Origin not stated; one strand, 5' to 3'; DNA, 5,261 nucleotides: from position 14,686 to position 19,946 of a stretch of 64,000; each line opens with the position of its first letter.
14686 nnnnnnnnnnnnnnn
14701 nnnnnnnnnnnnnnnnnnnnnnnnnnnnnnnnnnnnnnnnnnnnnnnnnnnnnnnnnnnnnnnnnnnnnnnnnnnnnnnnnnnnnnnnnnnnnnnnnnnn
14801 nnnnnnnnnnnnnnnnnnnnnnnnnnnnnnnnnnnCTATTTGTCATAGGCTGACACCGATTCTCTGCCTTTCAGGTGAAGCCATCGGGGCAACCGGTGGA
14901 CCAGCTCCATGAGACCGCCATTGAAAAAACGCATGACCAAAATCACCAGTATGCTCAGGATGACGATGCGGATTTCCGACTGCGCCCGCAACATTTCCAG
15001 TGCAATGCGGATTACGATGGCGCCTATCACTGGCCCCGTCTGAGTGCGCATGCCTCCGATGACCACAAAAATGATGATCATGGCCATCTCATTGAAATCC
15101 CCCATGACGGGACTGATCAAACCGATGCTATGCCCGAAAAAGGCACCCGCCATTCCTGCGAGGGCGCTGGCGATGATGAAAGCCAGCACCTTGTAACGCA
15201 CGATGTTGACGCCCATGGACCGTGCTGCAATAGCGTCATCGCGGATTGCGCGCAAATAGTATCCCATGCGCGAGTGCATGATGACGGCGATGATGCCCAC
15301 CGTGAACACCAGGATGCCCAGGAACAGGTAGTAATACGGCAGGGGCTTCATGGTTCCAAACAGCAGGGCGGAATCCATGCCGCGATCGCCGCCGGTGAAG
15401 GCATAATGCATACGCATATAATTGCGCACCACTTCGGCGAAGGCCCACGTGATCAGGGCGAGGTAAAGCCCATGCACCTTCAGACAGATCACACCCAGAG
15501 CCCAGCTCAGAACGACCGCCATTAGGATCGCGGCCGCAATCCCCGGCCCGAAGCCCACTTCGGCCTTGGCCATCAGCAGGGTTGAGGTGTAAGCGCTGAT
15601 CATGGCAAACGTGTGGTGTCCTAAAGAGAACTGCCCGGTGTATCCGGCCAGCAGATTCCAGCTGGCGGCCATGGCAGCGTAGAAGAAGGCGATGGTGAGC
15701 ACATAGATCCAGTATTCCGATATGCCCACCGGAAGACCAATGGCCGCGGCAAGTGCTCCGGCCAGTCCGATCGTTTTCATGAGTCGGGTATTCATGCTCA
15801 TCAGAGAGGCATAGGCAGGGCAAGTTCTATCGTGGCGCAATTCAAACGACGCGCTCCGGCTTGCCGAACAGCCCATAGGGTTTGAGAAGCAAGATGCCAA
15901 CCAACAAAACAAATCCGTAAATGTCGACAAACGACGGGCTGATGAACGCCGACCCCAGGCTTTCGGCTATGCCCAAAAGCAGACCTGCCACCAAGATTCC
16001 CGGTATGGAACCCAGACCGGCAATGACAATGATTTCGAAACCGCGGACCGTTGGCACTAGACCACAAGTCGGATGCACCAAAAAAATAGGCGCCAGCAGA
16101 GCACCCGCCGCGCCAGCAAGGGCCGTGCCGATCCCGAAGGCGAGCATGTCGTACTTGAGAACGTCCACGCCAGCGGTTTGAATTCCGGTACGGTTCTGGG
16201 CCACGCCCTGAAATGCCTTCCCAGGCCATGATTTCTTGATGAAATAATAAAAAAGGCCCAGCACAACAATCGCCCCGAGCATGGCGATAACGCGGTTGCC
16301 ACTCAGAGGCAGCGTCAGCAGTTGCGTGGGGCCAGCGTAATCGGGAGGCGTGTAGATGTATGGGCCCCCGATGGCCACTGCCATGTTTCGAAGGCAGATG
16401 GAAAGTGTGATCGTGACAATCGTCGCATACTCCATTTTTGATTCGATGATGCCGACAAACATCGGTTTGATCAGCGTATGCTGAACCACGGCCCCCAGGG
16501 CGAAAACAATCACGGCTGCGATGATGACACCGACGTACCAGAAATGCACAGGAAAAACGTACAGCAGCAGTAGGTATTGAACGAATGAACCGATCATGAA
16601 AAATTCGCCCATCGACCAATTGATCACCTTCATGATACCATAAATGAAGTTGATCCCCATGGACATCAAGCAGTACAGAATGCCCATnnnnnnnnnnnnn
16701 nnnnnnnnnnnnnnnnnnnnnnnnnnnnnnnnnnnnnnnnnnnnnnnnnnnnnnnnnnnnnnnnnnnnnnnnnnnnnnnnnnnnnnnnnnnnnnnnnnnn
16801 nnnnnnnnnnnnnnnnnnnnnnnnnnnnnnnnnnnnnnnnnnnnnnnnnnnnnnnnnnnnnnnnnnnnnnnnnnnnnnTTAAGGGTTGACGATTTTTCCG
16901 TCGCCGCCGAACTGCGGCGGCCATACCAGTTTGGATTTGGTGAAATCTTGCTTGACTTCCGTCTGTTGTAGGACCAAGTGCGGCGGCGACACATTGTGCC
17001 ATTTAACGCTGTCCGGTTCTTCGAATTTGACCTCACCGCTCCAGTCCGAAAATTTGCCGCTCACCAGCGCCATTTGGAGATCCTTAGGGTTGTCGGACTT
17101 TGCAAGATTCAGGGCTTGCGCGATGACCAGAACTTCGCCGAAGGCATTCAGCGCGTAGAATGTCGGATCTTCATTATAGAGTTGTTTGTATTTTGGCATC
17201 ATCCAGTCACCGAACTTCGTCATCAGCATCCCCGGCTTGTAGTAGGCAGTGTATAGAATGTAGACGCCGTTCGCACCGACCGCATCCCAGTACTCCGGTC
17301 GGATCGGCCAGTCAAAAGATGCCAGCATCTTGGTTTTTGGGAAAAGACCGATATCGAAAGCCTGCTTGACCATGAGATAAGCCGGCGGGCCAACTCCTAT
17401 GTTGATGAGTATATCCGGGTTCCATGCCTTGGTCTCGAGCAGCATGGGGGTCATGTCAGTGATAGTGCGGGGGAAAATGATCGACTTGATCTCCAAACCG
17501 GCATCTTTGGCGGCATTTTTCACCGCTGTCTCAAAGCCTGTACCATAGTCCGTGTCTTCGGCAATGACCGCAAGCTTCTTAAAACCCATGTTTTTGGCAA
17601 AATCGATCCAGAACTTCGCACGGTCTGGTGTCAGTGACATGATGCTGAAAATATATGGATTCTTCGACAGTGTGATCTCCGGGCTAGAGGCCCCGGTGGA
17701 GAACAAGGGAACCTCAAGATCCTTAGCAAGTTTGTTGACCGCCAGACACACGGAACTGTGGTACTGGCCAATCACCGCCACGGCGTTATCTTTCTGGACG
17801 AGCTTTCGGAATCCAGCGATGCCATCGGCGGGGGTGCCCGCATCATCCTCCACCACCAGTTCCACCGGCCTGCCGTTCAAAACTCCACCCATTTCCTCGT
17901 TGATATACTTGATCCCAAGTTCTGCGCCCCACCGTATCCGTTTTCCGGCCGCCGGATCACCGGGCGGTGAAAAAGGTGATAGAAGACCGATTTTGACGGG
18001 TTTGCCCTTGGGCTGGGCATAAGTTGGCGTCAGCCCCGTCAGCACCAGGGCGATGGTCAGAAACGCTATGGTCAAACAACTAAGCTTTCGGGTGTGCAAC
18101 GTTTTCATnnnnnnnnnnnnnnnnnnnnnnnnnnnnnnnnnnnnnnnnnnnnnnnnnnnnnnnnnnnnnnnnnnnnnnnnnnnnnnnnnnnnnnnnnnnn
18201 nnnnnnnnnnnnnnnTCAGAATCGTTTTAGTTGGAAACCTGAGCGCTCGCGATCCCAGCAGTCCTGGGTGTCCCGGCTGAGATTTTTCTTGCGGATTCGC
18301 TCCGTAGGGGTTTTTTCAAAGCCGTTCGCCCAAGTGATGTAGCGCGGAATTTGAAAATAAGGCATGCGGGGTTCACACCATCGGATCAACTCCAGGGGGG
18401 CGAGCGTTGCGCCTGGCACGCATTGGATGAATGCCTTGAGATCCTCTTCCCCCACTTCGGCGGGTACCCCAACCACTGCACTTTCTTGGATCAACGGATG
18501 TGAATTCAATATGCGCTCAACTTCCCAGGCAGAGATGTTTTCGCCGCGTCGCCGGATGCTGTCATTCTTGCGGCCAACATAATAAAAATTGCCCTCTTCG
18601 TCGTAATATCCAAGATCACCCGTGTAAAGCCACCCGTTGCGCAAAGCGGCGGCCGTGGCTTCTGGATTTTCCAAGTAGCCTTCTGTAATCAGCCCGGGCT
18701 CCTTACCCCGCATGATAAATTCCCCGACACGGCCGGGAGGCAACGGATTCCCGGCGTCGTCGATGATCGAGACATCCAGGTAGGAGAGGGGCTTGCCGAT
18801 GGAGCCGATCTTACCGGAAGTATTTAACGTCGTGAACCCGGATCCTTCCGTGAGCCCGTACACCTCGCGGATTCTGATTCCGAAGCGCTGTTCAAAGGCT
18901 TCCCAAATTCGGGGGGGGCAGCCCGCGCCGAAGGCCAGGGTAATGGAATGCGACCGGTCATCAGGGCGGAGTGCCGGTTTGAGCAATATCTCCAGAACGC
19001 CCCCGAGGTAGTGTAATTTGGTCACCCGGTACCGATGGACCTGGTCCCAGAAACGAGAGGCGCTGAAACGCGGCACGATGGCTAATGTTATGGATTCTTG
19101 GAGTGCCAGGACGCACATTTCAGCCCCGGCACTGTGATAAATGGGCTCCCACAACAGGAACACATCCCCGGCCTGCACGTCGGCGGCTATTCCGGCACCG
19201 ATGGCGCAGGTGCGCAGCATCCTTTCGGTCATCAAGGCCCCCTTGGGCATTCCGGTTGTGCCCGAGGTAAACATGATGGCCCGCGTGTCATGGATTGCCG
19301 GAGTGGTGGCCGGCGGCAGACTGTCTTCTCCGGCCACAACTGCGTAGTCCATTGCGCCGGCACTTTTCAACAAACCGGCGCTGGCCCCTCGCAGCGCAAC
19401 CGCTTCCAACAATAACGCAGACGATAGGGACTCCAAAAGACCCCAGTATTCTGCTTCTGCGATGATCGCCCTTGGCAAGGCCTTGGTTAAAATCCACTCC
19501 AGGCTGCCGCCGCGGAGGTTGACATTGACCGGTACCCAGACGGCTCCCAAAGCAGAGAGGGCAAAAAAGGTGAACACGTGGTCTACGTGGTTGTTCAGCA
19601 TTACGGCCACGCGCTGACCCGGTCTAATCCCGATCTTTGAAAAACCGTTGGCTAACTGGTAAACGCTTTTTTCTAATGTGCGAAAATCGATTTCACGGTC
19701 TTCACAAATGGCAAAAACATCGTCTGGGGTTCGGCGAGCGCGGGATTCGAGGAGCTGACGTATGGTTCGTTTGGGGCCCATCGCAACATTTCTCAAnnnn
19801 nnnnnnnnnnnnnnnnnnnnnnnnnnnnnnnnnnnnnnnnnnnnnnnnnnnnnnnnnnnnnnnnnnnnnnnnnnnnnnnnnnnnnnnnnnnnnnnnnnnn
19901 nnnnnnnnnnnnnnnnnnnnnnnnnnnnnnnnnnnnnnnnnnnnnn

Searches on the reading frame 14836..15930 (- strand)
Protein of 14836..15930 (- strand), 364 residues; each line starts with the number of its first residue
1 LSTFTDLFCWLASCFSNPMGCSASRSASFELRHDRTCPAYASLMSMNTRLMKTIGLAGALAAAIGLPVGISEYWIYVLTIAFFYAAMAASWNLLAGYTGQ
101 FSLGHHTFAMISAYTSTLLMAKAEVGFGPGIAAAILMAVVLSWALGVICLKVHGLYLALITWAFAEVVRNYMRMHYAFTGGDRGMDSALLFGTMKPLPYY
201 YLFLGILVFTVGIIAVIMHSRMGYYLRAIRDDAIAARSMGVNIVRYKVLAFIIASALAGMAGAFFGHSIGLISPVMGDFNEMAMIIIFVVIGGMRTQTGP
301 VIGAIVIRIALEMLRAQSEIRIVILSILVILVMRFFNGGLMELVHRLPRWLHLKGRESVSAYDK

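Call 76: search_protein_families(library=pfam, proteins=[window:14836-15930:-], max_evalue=0.00001)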
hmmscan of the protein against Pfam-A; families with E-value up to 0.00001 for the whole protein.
window:14836-15930:- (364 aa): 1 family
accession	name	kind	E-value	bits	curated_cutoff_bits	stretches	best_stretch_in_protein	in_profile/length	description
PF02653.21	BPD_transp_2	-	1.7e-32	113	26.8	1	75-332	3-268/269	Branched-chain amino acid transport system / permease component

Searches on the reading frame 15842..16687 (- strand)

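Call 76: search_protein_families(library=pfam, proteins=[window:15842-16687:-], max_evalue=0.00001)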
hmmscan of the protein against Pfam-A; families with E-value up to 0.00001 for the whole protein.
window:15842-16687:- (281 aa): 1 family
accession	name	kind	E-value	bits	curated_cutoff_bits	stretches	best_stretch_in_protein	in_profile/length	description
PF02653.21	BPD_transp_2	-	8.1e-30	104.3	26.8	1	2-265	9-268/269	Branched-chain amino acid transport system / permease component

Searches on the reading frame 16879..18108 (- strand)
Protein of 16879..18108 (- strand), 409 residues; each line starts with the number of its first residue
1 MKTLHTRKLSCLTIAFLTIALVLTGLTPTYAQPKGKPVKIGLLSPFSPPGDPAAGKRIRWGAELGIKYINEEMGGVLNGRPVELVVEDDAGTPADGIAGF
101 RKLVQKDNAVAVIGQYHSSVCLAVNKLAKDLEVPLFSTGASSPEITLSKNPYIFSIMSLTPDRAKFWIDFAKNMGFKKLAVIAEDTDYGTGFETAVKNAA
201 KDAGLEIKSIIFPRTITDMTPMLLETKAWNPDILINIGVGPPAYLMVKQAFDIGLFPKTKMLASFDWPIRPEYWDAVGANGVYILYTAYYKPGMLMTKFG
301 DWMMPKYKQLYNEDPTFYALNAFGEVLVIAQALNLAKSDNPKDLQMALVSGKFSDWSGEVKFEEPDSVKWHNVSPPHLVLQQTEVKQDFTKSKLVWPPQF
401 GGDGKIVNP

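Call 76: search_protein_families(library=pfam, proteins=[window:16879-18108:-], max_evalue=0.00001)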
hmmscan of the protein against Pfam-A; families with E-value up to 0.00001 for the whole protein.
window:16879-18108:- (409 aa): 3 families
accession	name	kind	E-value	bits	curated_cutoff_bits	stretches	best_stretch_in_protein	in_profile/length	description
PF13458.12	Peripla_BP_6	-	4.1e-53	181.7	31.7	1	37-372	1-332/343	Periplasmic binding protein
PF01094.35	ANF_receptor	-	2.6e-23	83.1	25.4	1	66-364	10-336/353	Receptor family ligand binding region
PF13433.12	Peripla_BP_5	-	5.2e-08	32.8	27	1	40-366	3-324/363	Periplasmic binding protein domain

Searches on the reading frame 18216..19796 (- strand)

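Call 76: search_protein_families(library=pfam, proteins=[window:18216-19796:-], max_evalue=0.00001)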
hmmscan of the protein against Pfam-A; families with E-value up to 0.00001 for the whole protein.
window:18216-19796:- (526 aa): 2 families
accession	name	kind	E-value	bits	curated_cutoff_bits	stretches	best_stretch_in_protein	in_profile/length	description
PF00501.34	AMP-binding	-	6.1e-68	229.8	29.9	1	16-375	1-384/384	AMP-binding enzyme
PF13193.12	AMP-binding_C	-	1.8e-09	38.8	24.5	1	425-498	1-74/76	AMP-binding enzyme C-terminal domain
